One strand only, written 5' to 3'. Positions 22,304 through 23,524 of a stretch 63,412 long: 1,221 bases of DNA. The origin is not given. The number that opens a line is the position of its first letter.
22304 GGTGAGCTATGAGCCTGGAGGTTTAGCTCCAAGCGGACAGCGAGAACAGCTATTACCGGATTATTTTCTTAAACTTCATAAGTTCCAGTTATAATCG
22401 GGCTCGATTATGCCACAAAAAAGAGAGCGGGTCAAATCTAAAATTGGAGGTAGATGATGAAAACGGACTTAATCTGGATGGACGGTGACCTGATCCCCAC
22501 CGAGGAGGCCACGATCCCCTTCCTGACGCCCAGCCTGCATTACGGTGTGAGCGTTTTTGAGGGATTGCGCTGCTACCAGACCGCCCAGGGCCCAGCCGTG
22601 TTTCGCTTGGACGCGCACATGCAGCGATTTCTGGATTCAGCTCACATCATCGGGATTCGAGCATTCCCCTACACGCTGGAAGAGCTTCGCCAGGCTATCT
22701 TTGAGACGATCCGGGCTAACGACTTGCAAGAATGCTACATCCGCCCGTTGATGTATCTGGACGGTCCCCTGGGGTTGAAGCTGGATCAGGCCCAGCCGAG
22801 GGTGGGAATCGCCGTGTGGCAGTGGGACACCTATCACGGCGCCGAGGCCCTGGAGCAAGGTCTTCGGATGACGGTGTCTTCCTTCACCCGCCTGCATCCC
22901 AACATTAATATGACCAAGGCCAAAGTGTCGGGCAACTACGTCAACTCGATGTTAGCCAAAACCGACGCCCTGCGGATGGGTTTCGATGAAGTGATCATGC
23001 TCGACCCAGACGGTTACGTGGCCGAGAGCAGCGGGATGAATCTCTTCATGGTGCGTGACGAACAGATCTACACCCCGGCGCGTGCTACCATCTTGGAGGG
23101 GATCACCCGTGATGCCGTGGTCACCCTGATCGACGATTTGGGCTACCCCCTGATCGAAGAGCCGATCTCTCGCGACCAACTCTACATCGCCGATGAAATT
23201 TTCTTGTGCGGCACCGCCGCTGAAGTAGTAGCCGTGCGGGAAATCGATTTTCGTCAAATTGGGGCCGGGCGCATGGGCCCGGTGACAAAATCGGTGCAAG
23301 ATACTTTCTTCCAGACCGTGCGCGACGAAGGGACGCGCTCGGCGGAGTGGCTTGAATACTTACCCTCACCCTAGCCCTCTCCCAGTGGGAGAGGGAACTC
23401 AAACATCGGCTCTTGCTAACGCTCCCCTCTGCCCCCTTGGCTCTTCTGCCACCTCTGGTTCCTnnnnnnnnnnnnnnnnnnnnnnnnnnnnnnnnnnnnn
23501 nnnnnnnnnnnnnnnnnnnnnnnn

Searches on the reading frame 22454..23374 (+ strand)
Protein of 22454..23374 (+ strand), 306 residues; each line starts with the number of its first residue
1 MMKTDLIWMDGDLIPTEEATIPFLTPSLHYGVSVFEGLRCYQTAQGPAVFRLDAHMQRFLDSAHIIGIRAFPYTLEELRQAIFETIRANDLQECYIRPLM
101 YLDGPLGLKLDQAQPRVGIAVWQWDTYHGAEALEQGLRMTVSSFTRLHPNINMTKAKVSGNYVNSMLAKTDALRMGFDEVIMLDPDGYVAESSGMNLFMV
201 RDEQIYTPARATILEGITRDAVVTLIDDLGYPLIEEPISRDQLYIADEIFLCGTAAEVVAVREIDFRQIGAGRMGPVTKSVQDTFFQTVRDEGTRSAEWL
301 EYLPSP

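Call 6: search_protein_families(library=pfam, proteins=[window:22454-23374:+])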
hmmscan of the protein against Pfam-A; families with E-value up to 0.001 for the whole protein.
window:22454-23374:+ (306 aa): 1 family
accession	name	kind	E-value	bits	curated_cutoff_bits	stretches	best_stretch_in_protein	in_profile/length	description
PF01063.24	Aminotran_4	-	1.7e-48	165.8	28.5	1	34-264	2-223/223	Amino-transferase class IV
